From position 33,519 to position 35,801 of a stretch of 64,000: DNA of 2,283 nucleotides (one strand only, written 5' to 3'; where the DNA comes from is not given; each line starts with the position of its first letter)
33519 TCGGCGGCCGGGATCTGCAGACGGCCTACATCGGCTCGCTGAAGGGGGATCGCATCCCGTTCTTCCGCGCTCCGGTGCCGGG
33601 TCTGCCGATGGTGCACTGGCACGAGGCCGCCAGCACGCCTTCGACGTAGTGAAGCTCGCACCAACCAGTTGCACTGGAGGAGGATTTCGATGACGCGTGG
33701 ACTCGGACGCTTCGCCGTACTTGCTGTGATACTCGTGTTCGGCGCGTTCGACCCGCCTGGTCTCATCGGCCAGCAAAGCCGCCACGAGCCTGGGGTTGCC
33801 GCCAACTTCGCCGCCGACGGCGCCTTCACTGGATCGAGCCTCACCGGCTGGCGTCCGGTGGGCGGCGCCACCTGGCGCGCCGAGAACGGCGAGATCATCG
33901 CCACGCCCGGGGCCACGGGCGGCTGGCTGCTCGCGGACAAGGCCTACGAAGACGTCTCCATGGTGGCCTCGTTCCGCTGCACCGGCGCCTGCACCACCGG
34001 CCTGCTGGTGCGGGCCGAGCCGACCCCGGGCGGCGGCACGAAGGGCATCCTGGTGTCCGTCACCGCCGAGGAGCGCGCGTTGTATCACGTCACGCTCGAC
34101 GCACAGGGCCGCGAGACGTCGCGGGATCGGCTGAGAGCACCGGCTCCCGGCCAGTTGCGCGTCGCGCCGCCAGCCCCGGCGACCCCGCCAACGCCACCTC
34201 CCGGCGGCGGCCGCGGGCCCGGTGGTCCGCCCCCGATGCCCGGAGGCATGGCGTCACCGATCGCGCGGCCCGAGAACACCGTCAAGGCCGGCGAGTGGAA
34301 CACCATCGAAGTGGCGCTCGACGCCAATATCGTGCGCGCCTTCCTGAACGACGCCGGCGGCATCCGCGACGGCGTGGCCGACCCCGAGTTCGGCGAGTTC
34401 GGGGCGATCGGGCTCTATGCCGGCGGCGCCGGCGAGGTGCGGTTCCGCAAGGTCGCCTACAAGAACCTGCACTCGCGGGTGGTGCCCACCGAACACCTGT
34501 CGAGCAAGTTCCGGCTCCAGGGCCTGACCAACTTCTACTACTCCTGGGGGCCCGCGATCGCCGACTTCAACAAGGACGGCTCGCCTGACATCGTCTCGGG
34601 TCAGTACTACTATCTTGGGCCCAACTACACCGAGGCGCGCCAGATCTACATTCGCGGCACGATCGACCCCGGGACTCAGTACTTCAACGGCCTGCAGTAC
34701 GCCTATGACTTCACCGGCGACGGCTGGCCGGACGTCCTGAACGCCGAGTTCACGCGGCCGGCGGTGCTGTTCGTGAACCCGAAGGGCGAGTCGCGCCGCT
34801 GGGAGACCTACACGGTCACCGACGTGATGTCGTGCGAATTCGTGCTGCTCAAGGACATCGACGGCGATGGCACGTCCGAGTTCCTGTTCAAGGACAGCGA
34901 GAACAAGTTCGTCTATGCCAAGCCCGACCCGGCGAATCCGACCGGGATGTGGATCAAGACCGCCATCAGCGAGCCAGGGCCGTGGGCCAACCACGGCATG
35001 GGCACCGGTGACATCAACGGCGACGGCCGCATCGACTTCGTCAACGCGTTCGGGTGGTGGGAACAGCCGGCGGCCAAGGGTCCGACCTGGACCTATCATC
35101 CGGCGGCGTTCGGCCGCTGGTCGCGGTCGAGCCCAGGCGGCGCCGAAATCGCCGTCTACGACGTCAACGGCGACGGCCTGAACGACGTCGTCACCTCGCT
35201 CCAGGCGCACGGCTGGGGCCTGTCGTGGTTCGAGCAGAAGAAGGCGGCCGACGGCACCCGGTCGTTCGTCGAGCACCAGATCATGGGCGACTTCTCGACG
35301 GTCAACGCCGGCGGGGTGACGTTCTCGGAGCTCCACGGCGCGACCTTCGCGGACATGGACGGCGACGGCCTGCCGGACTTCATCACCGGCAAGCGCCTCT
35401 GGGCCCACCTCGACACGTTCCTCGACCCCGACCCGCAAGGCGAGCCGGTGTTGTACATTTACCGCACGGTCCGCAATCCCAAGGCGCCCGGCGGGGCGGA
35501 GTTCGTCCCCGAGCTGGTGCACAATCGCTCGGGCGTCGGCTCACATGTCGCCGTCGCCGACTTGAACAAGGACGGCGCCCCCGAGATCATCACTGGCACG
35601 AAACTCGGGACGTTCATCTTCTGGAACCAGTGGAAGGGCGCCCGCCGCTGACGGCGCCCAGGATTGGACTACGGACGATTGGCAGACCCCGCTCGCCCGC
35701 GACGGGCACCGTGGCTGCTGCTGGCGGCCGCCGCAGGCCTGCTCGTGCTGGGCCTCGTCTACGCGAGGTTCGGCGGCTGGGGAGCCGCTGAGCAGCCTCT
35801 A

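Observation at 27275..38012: Candidate periplasmic PQQ/cytochrome-c-linked glycoside oxidation module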

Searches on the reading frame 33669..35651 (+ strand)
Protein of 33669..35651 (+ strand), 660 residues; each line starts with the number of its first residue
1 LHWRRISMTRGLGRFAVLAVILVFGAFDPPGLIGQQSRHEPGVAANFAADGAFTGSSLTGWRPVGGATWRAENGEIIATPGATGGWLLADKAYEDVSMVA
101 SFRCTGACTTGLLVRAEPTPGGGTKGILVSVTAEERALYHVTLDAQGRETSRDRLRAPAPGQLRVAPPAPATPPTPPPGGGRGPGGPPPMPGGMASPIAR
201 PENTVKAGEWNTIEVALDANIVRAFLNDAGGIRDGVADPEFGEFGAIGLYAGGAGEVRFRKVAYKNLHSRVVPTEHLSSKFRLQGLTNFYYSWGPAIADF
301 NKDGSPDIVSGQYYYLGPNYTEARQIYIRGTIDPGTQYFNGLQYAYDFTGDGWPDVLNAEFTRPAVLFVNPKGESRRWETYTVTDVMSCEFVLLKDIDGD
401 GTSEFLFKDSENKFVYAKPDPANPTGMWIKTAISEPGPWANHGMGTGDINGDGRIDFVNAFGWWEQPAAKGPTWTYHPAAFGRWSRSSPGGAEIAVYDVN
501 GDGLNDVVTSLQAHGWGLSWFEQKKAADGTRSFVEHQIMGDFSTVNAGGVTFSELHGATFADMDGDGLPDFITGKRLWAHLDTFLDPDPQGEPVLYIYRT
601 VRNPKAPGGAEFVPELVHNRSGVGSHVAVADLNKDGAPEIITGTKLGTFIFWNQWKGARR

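Call 5: search_protein_families(library=pfam, max_evalue=0.01, proteins=[window:33669-35651:+])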
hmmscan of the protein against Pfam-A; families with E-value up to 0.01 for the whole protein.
window:33669-35651:+ (660 aa): 6 families
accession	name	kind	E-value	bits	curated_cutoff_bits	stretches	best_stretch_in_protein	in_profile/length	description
PF13517.12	FG-GAP_3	-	3.1e-30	105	26.9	3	498-572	1-60/61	FG-GAP-like repeat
PF01839.29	FG-GAP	-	1e-18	67.2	22.1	1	624-647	2-25/37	FG-GAP repeat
PF06439.18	3keto-disac_hyd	-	2.7e-15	57.3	26.8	1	53-262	6-184/187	3-keto-disaccharide hydrolase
PF16743.10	PliI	-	0.0002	21.5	27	0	610-643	45-78/123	Periplasmic lysozyme inhibitor of I-type lysozyme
PF12256.14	TcdB_toxin_midN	-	0.0013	18.5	24.8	0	491-523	27-60/181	Insecticide toxin TcdB middle/N-terminal region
PF00404.24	Dockerin_1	-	0.0039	17.8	22.9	0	429-456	18-45/57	Dockerin type I domain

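Call 21: search_protein_families(library=ncbifam, max_evalue=0.001, proteins=[window:33669-35651:+])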
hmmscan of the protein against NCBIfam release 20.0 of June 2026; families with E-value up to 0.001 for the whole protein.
window:33669-35651:+ (660 aa): 0 families

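Call 33: search_solved_structures(query=window:33669-35651:+, max_evalue=1)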
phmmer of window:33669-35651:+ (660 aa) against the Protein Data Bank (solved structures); distinct sequences matched with E-value up to 1: 1.
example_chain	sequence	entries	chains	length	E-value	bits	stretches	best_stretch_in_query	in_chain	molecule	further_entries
6mlt_A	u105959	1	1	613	0.45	11.7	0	396-465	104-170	Hemolysin-related protein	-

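Call 51: search_solved_structures(query=A4, max_evalue=10)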
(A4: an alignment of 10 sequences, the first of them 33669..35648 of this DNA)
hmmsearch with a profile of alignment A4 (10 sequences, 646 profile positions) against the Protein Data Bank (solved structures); distinct sequences matched with E-value up to 10: 54.
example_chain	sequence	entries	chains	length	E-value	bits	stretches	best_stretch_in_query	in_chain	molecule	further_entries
25ge_B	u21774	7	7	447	0.0069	18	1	375-495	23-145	KICSTOR complex protein ITFG2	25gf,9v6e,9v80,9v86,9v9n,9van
9ind_A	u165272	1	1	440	0.0074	17.9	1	259-343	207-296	Integrin alpha-V heavy chain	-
9o5a_G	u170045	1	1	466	0.0076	17.8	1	375-495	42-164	KICSTOR complex protein ITFG2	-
8v31_A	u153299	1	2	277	0.068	14.7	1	40-110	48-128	Glycosyl hydrolase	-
3nmb_A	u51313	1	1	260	0.12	13.9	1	40-110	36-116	putative sugar hydrolase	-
3fcu_A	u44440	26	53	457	0.17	13.4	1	542-631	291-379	Integrin, alpha 2b | Integrin alpha-IIb | Integrin alphaIIB beta3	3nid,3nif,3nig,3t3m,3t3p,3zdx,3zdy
1tye_A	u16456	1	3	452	0.17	13.4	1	542-631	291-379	Integrin alpha-IIb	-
2vc2_A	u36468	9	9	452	0.18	13.3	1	542-631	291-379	INTEGRIN ALPHA-IIB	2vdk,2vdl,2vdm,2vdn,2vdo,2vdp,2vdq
4z7n_A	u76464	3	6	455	0.18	13.3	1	542-631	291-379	Integrin alpha-IIb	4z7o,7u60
7td8_A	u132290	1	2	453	0.18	13.3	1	542-631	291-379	Integrin alpha-IIb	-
4z7q_A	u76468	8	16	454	0.18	13.3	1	542-631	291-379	Integrin alpha-IIb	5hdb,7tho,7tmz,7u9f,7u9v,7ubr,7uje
8tcg_A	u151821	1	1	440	0.19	13.2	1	259-343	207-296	Integrin alpha-V heavy chain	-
8tcf_A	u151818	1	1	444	0.21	13.1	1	259-343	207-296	Integrin alpha-V heavy chain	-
9etn_A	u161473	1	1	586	0.27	12.7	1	277-296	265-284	Cartilage acidic protein 1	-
9t5w_A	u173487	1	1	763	0.28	12.6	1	405-494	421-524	Isoform 2 of Integrin alpha-M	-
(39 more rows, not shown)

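Call 52: find_related_loci(query=A4, collection=metagenome_contigs, flank=8000)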
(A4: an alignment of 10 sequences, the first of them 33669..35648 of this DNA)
Query A4 (660 aa) in metagenome_contigs; peptide patterns used: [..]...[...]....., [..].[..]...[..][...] (x = any residue, [..] = any of these).
600 stretches matched a pattern (row limit reached: there are more); 133 encode a relative of the query (tblastn E <= 1e-3); the best 80 are kept; 80 distinct loci.
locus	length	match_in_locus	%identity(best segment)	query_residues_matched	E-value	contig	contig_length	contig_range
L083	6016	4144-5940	53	46-654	0e+0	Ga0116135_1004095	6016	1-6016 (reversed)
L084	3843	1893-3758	52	47-652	0e+0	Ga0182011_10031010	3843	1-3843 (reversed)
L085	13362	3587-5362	50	46-654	0e+0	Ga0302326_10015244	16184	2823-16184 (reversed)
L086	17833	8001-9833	52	46-660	0e+0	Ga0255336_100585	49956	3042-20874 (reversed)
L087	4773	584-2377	54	47-651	0e+0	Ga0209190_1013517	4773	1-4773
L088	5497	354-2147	54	47-651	0e+0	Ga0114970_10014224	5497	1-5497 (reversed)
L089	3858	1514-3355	51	47-654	0e+0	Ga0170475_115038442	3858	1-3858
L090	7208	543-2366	50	41-659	0e+0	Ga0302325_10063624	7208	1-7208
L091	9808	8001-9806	50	43-652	0e+0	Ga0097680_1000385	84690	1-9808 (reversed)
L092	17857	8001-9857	46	42-660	2e-176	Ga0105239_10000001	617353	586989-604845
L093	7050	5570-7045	49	46-536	7e-141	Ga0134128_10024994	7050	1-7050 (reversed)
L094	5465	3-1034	56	325-657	2e-116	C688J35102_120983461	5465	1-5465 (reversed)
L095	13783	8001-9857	49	46-660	0e+0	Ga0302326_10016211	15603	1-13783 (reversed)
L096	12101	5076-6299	40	271-660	1e-80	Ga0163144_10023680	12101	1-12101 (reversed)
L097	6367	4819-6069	40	261-654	1e-80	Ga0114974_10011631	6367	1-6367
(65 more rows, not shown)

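Call 56: search_protein_families(library=pfam, max_evalue=0.0001, proteins=[L086:556-1869:+, L086:2724-5423:+, L086:5347-6654:+, L086:6670-7746:-, L086:13761-14822:-, L086:14954-15991:-, L085:5480-6325:+, L085:6289-7284:+, L085:2391-3008:+, L085:10873-11940:-])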
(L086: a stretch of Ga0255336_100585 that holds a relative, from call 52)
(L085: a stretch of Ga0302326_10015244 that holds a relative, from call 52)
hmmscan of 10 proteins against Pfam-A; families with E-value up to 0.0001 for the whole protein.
L086:556-1869:+ (437 aa): 2 families
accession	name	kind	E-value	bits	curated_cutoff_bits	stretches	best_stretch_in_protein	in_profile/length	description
PF13378.12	MR_MLE_C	-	6.1e-48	163.9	29.4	1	211-426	4-218/219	Enolase C-terminal domain-like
PF02746.21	MR_MLE_N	-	5.7e-14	52.8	22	1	92-186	23-117/117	Mandelate racemase / muconate lactonizing enzyme, N-terminal domain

L086:2724-5423:+ (899 aa): 4 families
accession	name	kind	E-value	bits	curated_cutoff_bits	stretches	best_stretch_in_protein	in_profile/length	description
PF01915.27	Glyco_hydro_3_C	-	1.2e-55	189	31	1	386-773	1-200/200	Glycosyl hydrolase family 3 C-terminal domain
PF00933.27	Glyco_hydro_3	-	7.8e-43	147.5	27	1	75-343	60-313/316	Glycosyl hydrolase family 3 N terminal domain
PF14310.12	Fn3-like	-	9e-20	71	25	1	810-878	1-71/71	Fibronectin type III-like domain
PF07691.17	PA14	-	7.3e-12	45.7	24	1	475-538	3-66/147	PA14 domain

L086:5347-6654:+ (435 aa): 2 families
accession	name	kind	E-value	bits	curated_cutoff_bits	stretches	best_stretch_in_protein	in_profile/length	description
PF13378.12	MR_MLE_C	-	1.8e-46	159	29.4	1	220-410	27-218/219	Enolase C-terminal domain-like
PF02746.21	MR_MLE_N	-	9.9e-31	106.8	22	1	48-143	26-117/117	Mandelate racemase / muconate lactonizing enzyme, N-terminal domain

L086:6670-7746:- (358 aa): 1 family
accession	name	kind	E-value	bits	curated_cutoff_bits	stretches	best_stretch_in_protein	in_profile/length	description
PF08450.18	SGL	-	3.1e-40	138.8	26.3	1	69-343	2-245/246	SMP-30/Gluconolactonase/LRE-like region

L086:13761-14822:- (353 aa): 4 families
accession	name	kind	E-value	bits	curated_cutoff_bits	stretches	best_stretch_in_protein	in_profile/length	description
PF00195.25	Chal_sti_synt_N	-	4.6e-17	62.7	27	1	5-198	18-222/225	Chalcone and stilbene synthases, N-terminal domain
PF02797.21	Chal_sti_synt_C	-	1.9e-13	51.1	27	1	218-351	7-147/151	Chalcone and stilbene synthases, C-terminal domain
PF08392.18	FAE1_CUT1_RppA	-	5.9e-13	49.2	27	1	16-203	26-209/290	FAE1/Type III polyketide synthase-like protein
PF08541.16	ACP_syn_III_C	-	2.7e-11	43.9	26.6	1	261-353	1-90/90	3-Oxoacyl-[acyl-carrier-protein (ACP)] synthase III C terminal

L086:14954-15991:- (345 aa): 0 families

L085:5480-6325:+ (281 aa): 1 family
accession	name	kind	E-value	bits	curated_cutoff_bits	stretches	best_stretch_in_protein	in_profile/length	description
PF06439.18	3keto-disac_hyd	-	2.9e-20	73.6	26.8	1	39-278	1-187/187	3-keto-disaccharide hydrolase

L085:6289-7284:+ (331 aa): 1 family
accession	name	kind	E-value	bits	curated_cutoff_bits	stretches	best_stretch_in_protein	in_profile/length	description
PF06439.18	3keto-disac_hyd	-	9.6e-27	94.7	26.8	1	107-328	1-187/187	3-keto-disaccharide hydrolase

L085:2391-3008:+ (205 aa): 0 families

L085:10873-11940:- (355 aa): 2 families
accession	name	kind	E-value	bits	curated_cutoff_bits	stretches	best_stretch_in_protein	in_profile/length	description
PF00756.26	Esterase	-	1.3e-23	84.5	22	1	60-328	8-235/251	Putative esterase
PF12697.13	Abhydrolase_6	-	3.3e-06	28.4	26.3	1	84-261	4-136/217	Alpha/beta hydrolase family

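Call 59: search_solved_structures(query=L085:6289-7281:+, max_evalue=0.01, show_alignments=4)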
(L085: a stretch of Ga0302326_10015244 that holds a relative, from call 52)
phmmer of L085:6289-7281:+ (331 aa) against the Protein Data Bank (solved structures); distinct sequences matched with E-value up to 0.01: 11.
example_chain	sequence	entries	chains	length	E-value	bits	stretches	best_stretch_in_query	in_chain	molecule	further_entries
4hxc_A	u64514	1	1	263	2.9e-08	36.4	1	101-178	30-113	putative glycosyl hydrolase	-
3osd_A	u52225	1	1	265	5.5e-07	32.2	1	105-178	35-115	putative glycosyl hydrolase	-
9fbe_B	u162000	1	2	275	6.1e-07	32.1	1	105-178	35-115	Probable secreted glycosyl hydrolase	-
8rr2_A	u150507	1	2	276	6.2e-07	32.1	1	105-178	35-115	3-keto-disaccharide hydrolase domain-containing protein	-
8tda_A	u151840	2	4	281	6.7e-07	32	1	105-178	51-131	Probable secreted glycosyl hydrolase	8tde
3nmb_A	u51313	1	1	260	1.7e-06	30.6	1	101-178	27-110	putative sugar hydrolase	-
4jqt_A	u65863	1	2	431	3.6e-05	26.3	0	106-177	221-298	putative glycosyl hydrolase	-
8v31_A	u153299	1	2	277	4.2e-05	26.1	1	104-179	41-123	Glycosyl hydrolase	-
3u1x_A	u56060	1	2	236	8.2e-05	25.1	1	103-198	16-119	putative glycosyl hydrolase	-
3h3l_A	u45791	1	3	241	0.00075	21.9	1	110-192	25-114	PUTATIVE SUGAR HYDROLASE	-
3hbk_A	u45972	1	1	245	0.0012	21.3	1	102-178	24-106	putative glycosyl hydrolase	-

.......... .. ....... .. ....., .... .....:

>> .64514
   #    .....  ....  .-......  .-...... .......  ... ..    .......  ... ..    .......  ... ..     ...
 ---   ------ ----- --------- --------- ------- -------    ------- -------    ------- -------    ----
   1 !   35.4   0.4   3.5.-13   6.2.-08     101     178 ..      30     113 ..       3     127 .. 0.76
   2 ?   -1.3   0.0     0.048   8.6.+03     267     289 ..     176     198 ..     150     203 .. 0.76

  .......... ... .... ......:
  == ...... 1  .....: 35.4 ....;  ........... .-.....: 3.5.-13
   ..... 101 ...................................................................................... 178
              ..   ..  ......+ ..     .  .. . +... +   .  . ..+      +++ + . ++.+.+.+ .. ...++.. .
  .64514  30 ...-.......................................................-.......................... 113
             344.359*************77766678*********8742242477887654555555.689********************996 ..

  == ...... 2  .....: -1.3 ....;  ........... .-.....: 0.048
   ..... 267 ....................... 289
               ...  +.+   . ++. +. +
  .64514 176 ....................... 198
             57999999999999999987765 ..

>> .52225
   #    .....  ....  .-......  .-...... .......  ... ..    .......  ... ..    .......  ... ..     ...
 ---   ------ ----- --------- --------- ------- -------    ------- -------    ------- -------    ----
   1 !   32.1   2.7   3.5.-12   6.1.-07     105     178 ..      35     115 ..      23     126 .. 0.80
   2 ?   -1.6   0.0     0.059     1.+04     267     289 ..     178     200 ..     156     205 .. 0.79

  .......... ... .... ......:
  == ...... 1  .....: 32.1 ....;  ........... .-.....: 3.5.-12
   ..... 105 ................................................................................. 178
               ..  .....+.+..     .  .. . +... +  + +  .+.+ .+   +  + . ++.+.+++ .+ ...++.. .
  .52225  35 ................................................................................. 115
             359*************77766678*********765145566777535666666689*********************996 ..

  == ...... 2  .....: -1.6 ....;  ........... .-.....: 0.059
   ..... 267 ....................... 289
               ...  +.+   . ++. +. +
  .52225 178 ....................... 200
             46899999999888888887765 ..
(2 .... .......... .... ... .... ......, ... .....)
